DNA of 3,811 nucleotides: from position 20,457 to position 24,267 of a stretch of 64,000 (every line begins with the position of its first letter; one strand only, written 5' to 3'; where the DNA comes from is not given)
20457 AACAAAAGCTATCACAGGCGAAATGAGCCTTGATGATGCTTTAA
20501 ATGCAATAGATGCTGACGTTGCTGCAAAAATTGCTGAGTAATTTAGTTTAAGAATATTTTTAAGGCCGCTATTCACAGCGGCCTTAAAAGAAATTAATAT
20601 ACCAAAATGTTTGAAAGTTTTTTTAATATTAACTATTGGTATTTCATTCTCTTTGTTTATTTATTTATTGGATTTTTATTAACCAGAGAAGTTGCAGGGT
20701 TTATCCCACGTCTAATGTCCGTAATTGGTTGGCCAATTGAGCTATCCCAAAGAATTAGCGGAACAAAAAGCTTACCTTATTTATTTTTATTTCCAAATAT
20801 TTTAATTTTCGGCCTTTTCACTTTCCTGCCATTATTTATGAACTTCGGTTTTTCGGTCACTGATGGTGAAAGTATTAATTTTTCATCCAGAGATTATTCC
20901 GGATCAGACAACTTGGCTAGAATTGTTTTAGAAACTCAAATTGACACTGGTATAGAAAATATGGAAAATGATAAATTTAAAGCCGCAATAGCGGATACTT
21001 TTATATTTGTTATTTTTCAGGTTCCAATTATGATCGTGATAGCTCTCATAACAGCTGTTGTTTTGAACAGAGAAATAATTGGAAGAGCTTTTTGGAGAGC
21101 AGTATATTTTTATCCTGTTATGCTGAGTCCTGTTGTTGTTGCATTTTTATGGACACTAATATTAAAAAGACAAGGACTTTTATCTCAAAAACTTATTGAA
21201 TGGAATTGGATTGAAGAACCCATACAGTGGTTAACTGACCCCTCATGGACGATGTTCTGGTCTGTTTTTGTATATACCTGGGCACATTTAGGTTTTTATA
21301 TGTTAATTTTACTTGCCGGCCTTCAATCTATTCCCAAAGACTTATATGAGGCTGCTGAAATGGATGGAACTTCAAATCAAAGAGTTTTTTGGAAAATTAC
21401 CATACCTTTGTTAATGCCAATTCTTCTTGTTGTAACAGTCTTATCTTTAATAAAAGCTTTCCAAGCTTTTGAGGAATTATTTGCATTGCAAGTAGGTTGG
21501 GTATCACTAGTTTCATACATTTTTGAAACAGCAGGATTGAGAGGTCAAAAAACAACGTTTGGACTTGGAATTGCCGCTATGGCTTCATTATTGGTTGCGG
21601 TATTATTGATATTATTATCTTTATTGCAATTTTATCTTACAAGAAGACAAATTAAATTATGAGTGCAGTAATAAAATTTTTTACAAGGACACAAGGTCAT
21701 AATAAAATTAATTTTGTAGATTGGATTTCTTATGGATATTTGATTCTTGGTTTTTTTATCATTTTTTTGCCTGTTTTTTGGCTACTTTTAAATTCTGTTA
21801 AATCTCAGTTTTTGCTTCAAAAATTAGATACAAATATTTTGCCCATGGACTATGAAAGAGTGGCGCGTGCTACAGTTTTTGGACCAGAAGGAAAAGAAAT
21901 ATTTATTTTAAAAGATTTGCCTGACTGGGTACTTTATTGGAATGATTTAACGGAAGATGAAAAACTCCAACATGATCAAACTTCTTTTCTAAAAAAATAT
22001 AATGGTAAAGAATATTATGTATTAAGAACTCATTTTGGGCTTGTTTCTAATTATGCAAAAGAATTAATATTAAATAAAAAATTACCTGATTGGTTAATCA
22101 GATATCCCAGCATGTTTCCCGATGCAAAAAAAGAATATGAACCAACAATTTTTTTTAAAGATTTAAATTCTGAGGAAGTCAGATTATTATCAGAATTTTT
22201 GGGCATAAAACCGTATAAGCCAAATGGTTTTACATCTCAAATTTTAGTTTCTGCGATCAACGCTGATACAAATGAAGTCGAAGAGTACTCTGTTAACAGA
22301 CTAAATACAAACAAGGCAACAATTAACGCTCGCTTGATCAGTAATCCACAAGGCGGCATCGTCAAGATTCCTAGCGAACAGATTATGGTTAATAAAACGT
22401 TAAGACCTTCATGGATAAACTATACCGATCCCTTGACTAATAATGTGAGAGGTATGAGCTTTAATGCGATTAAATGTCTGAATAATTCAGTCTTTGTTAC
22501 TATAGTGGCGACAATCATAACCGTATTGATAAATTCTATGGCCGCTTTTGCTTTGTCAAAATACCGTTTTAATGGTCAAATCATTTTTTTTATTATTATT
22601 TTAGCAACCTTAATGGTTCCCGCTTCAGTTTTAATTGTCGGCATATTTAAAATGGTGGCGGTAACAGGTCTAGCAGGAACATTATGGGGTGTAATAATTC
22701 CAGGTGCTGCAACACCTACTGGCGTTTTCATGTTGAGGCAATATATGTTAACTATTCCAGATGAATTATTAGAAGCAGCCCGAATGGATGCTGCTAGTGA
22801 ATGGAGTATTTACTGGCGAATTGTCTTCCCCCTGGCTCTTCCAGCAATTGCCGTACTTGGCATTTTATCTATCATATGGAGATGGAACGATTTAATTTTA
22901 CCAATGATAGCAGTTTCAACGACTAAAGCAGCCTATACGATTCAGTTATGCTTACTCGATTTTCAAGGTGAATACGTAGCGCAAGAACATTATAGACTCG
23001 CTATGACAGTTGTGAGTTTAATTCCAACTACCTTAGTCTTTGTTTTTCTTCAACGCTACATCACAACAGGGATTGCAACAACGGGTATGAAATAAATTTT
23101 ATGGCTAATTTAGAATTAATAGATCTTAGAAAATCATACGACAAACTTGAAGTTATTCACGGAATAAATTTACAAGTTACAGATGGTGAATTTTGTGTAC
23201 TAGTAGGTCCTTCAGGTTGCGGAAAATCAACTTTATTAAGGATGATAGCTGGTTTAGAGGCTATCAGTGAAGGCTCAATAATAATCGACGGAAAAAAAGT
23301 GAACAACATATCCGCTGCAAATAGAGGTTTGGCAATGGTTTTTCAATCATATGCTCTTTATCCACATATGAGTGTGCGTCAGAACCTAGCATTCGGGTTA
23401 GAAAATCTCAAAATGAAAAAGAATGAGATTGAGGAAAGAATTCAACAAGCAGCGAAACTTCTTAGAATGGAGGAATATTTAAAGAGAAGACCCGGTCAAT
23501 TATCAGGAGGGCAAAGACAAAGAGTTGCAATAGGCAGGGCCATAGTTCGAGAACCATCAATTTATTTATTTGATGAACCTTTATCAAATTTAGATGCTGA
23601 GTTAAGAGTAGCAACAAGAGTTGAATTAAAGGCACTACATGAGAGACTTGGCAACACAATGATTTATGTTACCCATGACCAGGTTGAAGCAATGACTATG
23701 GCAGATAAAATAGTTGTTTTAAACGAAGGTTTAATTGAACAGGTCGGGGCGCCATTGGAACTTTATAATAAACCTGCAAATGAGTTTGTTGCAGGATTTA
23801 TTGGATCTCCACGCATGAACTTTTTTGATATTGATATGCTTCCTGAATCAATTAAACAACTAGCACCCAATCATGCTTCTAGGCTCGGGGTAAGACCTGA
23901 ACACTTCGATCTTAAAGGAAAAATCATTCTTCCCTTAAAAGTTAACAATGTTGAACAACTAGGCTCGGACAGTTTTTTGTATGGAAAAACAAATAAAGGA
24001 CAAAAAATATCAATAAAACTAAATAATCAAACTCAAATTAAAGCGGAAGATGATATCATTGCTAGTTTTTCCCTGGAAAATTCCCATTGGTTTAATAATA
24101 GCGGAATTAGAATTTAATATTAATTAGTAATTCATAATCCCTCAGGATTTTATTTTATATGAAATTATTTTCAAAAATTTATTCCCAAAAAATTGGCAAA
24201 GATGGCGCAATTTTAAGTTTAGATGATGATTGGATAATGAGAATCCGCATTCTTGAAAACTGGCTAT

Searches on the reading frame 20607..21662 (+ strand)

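Call 5: search_protein_families(library=pfam, proteins=[window:20607-21662:+])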
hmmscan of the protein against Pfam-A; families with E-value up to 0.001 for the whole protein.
window:20607-21662:+ (351 aa): 1 family
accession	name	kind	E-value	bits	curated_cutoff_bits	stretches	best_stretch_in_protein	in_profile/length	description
PF00528.27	BPD_transp_1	-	2.5e-18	66.9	26.4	1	143-348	2-182/184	Binding-protein-dependent transport system inner membrane component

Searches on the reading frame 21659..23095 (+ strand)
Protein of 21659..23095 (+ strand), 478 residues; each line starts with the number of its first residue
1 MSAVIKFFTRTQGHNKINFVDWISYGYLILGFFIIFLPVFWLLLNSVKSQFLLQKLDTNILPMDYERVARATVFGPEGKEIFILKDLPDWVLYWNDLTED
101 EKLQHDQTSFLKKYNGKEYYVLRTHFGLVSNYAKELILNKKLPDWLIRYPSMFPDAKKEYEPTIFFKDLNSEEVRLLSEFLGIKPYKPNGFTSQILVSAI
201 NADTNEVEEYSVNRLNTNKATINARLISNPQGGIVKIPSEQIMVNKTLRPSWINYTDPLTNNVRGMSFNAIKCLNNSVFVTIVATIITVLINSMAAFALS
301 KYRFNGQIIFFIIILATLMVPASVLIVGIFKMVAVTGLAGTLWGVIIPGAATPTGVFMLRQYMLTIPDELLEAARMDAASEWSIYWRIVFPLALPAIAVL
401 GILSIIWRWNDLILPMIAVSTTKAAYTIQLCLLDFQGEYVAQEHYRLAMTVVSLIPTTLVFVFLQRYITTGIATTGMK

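Call 5: search_protein_families(library=pfam, proteins=[window:21659-23095:+])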
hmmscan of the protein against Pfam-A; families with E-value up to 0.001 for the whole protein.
window:21659-23095:+ (478 aa): 1 family
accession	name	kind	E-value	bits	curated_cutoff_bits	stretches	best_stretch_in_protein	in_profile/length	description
PF00528.27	BPD_transp_1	-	8.1e-15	55.5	26.4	1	300-470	10-180/184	Binding-protein-dependent transport system inner membrane component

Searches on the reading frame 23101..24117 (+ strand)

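Call 6: search_protein_families(library=ncbifam, proteins=[window:23101-24117:+], max_evalue=0.00001)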
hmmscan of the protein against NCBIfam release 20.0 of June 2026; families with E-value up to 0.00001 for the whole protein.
window:23101-24117:+ (338 aa): 183 families (the best 25 are shown)
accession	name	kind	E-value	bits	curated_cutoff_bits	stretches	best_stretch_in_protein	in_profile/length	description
NF008653.0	PRK11650.1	subfamily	3.3e-142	473.8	432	1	1-335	1-351/357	sn-glycerol-3-phosphate ABC transporter ATP-binding protein UgpC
NF008233.0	PRK11000.1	equivalog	2.5e-120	401.7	568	1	1-252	1-252/369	maltose/maltodextrin ABC transporter ATP-binding protein MalK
NF006987.0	PRK09452.1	equivalog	1.5e-96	323.4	482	1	4-247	18-259/378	spermidine/putrescine ABC transporter ATP-binding protein PotA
TIGR03265.1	PhnT2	equivalog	1.1e-93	314.3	457.7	1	3-290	4-305/353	putative 2-aminoethylphosphonate ABC transporter ATP-binding protein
NF043075.1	MMSYN1_0197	equivalog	1.1e-88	297.5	550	1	4-238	3-237/341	spermidine/putrescine ABC transporter ATP-binding protein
TIGR01187.1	potA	subfamily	3e-88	296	355.6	1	34-243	1-208/325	polyamine ABC transporter ATP-binding protein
NF040933.2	ABC_arch_GlcV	equivalog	8.8e-82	274.8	450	1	10-274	9-291/357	glucose ABC transporter ATP-binding protein GlcV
NF008513.0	PRK11432.1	equivalog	2.7e-80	269.9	496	1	4-269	7-283/351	ferric ABC transporter ATP-binding protein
NF008621.0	PRK11607.1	equivalog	9.9e-79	264.8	613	1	4-243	20-257/377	putrescine ABC transporter ATP-binding subunit PotG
TIGR00968.1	3a0106s01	subfamily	1.9e-78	263.3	342.75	1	7-236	4-233/237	sulfate ABC transporter ATP-binding protein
TIGR03258.1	PhnT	equivalog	1e-75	255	499.15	1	7-237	12-243/359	2-aminoethylphosphonate ABC transport system ATP-binding subunit PhnT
NF008105.0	PRK10851.1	equivalog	4.2e-71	239.6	502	1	4-236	3-239/362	sulfate/thiosulfate ABC transporter ATP-binding protein CysA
NF040840.2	tungstate_WtpC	equivalog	7.2e-71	239.3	440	1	7-236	5-233/347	tungstate ABC transporter ATP-binding protein WtpC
TIGR01186.1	proV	subfamily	3.3e-67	227.1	326.6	1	19-239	9-235/363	betaine/proline/choline family ABC transporter ATP-binding protein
TIGR03415.1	ABC_choXWV_ATP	equivalog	9.9e-55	186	483.75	1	19-235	40-266/382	choline ABC transporter ATP-binding protein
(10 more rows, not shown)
